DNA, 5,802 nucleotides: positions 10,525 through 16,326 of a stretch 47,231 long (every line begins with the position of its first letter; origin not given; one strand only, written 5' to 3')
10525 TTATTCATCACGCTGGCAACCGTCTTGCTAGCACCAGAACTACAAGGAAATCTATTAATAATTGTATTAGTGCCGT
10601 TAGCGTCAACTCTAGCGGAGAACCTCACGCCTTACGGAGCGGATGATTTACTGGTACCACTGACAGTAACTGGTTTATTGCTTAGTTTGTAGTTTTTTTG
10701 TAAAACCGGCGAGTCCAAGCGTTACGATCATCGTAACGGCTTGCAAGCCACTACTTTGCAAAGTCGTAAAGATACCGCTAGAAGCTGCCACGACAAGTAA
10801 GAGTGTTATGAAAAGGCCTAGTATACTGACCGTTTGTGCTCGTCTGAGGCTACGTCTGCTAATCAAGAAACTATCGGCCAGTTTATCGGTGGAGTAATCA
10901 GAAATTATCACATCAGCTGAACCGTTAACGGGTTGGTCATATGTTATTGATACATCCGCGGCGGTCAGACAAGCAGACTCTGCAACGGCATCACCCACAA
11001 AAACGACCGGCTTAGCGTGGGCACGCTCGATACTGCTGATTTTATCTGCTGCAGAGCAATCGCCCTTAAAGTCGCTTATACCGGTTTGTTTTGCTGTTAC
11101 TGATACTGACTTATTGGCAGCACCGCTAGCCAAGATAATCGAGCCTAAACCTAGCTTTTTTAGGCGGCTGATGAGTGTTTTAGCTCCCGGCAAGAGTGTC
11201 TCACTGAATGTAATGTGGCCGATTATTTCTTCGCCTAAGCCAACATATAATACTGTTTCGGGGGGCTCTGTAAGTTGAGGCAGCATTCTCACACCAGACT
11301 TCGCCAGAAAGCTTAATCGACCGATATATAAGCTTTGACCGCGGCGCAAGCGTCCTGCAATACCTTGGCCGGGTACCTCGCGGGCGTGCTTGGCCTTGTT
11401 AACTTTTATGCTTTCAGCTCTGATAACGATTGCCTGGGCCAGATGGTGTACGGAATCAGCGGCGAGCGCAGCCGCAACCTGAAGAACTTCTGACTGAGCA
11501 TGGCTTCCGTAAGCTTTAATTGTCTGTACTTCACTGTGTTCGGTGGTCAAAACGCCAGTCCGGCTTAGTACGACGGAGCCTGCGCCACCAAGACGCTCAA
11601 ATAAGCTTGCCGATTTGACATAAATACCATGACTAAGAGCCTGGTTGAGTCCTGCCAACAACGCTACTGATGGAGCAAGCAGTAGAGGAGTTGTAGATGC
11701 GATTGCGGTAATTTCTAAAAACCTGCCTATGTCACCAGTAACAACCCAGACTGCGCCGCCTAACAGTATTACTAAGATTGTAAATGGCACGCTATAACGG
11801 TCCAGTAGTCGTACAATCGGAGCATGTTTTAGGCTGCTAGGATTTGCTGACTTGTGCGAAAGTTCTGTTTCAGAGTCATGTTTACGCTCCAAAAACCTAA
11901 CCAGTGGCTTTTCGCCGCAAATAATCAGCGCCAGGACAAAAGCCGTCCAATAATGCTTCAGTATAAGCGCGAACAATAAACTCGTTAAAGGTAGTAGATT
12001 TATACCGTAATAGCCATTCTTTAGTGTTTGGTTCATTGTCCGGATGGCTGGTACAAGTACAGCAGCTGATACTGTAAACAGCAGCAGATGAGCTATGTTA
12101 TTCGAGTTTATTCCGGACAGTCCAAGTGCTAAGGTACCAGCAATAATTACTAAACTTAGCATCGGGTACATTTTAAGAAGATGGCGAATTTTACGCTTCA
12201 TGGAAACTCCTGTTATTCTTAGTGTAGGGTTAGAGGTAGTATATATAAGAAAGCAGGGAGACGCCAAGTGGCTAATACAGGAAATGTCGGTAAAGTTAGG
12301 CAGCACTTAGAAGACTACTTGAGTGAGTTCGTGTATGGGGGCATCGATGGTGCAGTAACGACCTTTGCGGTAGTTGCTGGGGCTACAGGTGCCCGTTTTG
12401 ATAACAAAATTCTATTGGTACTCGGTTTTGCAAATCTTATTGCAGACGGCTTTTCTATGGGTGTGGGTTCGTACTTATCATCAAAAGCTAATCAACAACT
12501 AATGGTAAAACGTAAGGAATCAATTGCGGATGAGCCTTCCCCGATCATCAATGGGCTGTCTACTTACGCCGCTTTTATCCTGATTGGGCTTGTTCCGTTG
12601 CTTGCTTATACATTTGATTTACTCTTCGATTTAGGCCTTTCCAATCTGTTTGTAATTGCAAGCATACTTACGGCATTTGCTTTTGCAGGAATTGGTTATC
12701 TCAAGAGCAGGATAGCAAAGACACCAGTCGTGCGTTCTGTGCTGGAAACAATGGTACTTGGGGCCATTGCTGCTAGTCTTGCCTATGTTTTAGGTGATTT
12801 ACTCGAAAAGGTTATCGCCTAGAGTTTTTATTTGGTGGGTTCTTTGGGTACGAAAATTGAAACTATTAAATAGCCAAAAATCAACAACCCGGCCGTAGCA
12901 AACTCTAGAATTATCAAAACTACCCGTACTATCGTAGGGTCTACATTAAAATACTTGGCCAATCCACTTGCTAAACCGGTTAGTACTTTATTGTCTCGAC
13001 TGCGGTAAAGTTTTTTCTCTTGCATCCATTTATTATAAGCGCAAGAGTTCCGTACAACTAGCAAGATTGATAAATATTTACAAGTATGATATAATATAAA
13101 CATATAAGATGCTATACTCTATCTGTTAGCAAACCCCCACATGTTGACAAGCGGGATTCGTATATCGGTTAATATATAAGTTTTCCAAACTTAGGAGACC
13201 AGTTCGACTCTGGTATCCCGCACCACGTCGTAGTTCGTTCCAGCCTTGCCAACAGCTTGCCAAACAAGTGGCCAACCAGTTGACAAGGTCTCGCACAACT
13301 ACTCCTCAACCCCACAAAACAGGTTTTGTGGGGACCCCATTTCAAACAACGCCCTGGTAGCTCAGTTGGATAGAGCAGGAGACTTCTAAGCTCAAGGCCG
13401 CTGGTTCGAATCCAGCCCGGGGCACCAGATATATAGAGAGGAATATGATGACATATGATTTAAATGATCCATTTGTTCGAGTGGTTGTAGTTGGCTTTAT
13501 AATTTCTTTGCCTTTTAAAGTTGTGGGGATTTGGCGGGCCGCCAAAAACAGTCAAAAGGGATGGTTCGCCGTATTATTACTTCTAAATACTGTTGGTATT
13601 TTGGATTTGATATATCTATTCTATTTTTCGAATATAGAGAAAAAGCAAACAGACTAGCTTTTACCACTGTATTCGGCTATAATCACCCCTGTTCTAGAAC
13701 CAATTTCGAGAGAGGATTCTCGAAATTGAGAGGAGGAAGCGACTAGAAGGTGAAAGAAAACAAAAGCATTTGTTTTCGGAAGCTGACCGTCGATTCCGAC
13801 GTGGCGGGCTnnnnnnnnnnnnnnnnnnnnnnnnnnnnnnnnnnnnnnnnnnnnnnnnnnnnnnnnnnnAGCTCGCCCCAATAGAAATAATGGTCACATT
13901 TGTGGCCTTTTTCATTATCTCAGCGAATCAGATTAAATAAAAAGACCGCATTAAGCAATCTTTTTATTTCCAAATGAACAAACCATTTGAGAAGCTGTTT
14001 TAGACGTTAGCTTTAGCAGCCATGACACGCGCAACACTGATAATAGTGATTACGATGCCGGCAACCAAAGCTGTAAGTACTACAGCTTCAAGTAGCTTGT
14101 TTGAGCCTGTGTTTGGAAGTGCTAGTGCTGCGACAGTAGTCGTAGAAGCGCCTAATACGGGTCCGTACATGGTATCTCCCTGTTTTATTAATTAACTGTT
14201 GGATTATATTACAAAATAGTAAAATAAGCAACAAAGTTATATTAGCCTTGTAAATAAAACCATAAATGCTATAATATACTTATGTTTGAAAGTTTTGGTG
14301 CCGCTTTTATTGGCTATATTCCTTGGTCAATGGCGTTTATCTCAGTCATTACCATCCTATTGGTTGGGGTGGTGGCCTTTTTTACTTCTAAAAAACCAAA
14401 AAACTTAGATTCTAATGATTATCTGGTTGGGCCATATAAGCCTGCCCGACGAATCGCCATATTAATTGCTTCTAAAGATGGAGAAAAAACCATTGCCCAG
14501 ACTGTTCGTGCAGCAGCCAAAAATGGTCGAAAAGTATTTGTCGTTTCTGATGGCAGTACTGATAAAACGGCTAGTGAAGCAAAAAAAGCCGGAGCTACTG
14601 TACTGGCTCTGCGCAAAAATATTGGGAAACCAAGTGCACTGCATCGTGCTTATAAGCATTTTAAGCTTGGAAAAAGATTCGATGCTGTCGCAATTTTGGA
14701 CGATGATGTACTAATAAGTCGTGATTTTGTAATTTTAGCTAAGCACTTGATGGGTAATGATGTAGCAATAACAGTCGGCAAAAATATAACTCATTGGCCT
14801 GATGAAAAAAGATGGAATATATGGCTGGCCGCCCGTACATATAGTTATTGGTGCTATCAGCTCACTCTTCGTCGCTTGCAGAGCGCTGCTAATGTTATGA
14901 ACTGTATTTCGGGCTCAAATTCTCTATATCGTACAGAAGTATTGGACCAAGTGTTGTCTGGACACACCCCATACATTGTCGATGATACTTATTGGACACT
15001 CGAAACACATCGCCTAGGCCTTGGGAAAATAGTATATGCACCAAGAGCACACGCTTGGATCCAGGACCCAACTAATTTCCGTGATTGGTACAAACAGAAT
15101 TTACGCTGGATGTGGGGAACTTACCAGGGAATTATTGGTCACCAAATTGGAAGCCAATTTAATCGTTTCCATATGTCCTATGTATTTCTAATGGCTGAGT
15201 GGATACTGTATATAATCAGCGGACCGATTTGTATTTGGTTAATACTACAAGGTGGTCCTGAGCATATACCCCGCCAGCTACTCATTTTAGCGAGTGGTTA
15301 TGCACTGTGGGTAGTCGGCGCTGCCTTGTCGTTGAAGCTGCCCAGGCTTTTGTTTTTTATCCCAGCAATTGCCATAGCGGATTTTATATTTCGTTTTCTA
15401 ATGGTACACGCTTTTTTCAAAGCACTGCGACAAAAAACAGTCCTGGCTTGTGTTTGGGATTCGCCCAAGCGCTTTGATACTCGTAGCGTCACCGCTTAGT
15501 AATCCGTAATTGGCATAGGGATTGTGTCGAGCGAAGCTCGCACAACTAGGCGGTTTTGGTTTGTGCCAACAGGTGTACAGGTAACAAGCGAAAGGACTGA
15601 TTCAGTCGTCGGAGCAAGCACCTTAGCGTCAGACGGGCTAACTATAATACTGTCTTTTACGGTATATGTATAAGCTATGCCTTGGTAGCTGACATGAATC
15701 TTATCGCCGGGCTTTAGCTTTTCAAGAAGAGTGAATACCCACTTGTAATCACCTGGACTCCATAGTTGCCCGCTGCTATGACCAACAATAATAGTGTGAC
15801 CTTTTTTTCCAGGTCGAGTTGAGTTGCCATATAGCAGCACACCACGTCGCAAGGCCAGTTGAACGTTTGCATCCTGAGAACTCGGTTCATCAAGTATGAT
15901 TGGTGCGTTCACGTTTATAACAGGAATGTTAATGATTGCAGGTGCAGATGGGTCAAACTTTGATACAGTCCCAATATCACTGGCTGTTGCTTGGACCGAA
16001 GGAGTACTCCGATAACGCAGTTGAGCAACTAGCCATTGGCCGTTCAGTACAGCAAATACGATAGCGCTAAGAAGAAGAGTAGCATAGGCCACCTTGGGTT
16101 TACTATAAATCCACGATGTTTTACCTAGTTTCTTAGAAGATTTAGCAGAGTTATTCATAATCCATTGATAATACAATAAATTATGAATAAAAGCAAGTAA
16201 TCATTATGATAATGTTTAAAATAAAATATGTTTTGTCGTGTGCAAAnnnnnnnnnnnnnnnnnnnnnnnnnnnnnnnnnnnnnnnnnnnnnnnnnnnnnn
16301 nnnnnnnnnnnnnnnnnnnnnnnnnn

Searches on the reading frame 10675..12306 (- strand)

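Call 65: search_protein_families(library=pfam, proteins=[window:10675-12306:-], max_evalue=0.001)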
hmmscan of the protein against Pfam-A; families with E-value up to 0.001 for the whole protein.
window:10675-12306:- (543 aa): 1 family
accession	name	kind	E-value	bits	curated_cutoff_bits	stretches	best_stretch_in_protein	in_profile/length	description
PF00702.32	Hydrolase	-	3.3e-13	50.9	26.4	1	250-444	9-184/191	haloacid dehalogenase-like hydrolase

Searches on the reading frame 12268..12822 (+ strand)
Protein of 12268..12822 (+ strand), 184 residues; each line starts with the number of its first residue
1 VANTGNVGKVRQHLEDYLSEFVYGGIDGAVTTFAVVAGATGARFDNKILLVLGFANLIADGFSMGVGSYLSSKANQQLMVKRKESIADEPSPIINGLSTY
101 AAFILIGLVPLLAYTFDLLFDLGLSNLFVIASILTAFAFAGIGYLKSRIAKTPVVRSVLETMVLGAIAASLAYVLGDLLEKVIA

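Call 78: search_protein_families(library=pfam, proteins=[window:12268-12822:+], max_evalue=0.01)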
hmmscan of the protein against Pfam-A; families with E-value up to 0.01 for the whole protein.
window:12268-12822:+ (184 aa): 1 family
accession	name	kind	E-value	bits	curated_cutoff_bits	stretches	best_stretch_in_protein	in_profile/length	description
PF01988.24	VIT1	-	4.6e-35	121.8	28.1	2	18-84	1-68/214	VIT family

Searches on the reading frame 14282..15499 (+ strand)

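Call 66: search_protein_families(library=pfam, proteins=[window:14282-15499:+], max_evalue=0.001)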
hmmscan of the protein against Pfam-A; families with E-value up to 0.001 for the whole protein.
window:14282-15499:+ (405 aa): 3 families
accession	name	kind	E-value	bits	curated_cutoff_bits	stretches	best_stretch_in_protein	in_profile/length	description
PF13641.12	Glyco_tranf_2_3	-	2.1e-18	67.6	27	1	57-278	2-229/230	Glycosyltransferase like family 2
PF00535.33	Glycos_transf_2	-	7.2e-13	49.3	23.3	1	60-224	2-167/168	Glycosyl transferase family 2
PF13632.12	Glyco_trans_2_3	-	3.7e-12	46.9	27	1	136-321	2-176/198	Glycosyl transferase family group 2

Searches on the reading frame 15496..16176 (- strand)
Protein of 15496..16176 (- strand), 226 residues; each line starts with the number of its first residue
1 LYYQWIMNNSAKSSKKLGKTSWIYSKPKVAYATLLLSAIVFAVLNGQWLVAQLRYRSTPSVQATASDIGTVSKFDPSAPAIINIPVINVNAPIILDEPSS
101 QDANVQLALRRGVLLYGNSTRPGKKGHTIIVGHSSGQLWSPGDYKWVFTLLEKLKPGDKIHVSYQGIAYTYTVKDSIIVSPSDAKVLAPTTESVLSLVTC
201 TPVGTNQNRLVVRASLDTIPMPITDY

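Call 66: search_protein_families(library=pfam, proteins=[window:15496-16176:-], max_evalue=0.001)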
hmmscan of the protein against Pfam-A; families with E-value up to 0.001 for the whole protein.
window:15496-16176:- (226 aa): 1 family
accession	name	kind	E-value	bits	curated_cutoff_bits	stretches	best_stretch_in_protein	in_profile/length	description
PF04203.18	Sortase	-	4.8e-26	91.4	26.6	1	82-216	1-124/125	Sortase domain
